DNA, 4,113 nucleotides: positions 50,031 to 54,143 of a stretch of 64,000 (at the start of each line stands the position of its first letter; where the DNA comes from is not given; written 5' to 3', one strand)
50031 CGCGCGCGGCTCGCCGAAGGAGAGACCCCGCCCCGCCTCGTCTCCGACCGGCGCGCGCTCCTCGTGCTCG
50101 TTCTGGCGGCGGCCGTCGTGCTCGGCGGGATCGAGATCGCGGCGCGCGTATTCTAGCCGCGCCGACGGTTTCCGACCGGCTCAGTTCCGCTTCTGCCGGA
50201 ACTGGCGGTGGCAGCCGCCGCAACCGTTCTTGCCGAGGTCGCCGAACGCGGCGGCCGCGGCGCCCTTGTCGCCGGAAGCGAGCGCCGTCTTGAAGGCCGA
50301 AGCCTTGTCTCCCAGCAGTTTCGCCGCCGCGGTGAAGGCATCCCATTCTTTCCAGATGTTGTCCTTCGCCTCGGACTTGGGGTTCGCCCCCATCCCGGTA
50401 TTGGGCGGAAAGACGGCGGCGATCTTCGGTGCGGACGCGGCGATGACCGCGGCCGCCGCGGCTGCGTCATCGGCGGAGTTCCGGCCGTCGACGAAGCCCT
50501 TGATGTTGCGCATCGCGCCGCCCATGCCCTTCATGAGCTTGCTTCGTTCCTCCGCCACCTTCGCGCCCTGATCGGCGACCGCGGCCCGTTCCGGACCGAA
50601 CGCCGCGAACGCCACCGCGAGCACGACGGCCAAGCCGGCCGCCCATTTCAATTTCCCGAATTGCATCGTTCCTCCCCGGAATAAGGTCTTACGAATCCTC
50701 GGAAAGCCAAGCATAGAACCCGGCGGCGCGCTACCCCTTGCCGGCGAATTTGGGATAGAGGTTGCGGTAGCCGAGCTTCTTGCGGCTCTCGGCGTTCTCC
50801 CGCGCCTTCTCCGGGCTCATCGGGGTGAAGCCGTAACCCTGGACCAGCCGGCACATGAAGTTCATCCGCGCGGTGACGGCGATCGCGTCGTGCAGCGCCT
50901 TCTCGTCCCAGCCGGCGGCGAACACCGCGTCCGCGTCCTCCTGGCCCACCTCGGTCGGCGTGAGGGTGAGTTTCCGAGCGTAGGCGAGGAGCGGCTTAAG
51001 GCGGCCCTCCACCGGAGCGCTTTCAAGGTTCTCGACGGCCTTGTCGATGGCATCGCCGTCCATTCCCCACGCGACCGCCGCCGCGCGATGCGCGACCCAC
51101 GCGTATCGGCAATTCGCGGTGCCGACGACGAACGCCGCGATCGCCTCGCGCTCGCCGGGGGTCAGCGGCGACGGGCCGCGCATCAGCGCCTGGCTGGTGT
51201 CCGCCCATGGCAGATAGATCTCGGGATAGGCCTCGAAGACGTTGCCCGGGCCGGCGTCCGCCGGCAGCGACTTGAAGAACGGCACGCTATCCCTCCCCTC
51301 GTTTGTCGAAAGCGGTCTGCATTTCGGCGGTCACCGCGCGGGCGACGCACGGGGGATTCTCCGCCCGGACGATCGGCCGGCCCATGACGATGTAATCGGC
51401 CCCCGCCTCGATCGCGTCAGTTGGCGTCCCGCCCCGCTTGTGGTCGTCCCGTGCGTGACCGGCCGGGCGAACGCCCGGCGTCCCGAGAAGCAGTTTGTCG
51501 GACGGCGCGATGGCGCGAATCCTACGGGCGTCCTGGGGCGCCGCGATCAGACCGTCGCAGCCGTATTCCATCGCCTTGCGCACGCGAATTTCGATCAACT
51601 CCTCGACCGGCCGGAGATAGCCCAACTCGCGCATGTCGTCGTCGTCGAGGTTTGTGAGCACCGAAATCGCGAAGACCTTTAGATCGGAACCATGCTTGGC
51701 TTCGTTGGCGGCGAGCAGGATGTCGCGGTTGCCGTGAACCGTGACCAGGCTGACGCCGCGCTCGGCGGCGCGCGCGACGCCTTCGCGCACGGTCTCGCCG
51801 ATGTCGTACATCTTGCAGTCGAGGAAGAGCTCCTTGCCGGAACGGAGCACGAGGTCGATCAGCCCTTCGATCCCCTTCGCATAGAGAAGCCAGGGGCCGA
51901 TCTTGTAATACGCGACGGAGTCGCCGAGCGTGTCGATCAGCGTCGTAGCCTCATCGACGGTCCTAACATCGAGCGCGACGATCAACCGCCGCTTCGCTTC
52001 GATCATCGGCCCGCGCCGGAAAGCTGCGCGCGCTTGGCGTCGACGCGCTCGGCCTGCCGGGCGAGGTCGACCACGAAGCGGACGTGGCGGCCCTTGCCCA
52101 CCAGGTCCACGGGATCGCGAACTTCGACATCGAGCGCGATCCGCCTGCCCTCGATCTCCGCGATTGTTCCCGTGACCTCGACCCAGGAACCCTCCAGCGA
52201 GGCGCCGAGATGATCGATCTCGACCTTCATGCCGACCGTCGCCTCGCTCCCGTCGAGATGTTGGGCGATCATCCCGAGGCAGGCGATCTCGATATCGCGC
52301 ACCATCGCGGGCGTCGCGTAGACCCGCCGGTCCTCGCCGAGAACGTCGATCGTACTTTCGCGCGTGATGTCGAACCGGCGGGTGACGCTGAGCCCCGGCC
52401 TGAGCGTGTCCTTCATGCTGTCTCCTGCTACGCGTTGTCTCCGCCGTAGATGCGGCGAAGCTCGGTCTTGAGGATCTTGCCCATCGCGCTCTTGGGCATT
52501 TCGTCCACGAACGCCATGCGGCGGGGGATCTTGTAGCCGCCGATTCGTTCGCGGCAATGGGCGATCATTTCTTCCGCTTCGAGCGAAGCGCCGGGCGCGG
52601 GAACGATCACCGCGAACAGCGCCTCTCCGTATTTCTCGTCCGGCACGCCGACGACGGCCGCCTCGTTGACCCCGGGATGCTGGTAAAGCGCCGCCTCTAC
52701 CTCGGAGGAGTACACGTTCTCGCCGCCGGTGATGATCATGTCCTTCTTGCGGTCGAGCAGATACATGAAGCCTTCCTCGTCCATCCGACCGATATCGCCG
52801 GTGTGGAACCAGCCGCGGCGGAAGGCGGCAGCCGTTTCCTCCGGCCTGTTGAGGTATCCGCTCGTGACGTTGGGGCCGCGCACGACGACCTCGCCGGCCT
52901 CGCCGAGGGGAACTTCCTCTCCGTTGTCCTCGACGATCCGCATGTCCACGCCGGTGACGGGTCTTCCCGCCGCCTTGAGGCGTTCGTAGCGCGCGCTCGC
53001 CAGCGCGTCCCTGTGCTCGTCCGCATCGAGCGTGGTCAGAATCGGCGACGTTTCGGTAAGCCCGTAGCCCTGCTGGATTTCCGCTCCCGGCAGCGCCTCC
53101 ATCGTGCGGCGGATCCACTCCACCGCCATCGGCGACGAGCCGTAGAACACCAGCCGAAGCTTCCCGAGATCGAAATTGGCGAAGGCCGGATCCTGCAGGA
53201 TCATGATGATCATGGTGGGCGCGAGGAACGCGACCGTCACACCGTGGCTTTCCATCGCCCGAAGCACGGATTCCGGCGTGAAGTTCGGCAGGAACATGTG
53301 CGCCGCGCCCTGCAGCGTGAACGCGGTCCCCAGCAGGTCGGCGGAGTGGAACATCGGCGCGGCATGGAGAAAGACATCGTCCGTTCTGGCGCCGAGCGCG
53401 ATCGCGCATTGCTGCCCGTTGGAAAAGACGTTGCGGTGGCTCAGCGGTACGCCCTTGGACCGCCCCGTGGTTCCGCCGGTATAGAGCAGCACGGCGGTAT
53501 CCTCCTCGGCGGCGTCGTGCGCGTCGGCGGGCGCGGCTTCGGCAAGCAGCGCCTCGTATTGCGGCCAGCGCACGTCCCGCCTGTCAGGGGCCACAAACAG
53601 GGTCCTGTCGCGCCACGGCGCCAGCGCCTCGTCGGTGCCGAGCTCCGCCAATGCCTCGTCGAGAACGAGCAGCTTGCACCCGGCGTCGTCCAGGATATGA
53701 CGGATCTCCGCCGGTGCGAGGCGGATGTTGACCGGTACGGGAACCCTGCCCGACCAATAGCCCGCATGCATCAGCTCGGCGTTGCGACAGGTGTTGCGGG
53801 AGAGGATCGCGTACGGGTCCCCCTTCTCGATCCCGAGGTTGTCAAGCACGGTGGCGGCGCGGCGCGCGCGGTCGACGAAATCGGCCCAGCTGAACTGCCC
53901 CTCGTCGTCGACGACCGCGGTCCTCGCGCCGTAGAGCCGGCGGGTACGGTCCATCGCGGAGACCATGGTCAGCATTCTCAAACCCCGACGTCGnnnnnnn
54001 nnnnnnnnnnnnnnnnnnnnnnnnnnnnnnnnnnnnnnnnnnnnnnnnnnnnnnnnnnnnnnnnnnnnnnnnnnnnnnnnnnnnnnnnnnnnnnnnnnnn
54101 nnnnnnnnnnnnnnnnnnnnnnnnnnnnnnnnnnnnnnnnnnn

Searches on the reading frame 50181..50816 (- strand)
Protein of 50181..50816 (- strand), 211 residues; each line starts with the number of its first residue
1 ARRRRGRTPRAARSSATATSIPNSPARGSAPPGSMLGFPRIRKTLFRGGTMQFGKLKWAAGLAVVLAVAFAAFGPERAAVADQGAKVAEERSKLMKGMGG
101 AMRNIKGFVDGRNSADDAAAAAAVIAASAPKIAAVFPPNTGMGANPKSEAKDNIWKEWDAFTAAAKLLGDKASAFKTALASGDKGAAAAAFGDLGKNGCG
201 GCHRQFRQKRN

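Call 46: search_protein_families(library=pfam, proteins=[window:50181-50816:-], max_evalue=0.00001)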
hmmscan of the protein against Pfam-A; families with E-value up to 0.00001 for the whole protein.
window:50181-50816:- (211 aa): 1 family
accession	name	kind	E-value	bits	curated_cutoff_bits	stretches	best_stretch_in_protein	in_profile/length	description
PF01322.25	Cytochrom_C_2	-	3e-23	83.5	26.5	1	88-207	3-121/121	Cytochrome C'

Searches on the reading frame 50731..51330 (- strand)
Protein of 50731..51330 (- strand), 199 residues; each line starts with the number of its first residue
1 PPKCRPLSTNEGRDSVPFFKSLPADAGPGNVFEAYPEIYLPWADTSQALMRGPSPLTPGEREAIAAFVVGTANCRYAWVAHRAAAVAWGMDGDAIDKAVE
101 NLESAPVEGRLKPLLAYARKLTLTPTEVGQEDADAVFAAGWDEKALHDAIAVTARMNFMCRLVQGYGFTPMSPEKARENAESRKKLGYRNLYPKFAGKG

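Call 46: search_protein_families(library=pfam, proteins=[window:50731-51330:-], max_evalue=0.00001)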
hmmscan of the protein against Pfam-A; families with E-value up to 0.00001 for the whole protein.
window:50731-51330:- (199 aa): 1 family
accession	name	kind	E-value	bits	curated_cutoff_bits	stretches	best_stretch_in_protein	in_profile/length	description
PF02627.25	CMD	-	4.5e-06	27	23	0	36-104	1-68/84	Carboxymuconolactone decarboxylase family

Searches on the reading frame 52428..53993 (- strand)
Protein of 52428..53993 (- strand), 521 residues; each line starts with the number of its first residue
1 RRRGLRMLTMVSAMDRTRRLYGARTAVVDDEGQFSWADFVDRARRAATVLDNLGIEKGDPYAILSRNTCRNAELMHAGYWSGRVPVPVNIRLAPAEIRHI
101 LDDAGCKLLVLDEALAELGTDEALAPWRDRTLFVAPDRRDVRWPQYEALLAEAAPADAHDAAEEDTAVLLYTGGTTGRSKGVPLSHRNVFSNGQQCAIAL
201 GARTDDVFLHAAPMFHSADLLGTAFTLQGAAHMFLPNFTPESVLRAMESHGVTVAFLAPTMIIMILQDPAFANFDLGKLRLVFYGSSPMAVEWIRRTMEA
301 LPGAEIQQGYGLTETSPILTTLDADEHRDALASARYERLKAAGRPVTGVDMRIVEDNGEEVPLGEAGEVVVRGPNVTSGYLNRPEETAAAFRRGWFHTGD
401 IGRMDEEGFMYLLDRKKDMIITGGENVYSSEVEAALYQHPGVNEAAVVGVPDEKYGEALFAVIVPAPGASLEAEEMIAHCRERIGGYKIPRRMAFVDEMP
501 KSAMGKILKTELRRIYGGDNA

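Call 47: search_protein_families(library=pfam, proteins=[window:52428-53993:-], max_evalue=0.00001)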
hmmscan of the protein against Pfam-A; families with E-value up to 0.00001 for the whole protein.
window:52428-53993:- (521 aa): 2 families
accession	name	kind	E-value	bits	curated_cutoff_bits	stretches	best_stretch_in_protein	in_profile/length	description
PF00501.34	AMP-binding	-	5.1e-83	279.4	29.9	1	19-381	6-384/384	AMP-binding enzyme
PF13193.12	AMP-binding_C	-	1.7e-23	83.7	24.5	1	431-506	1-76/76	AMP-binding enzyme C-terminal domain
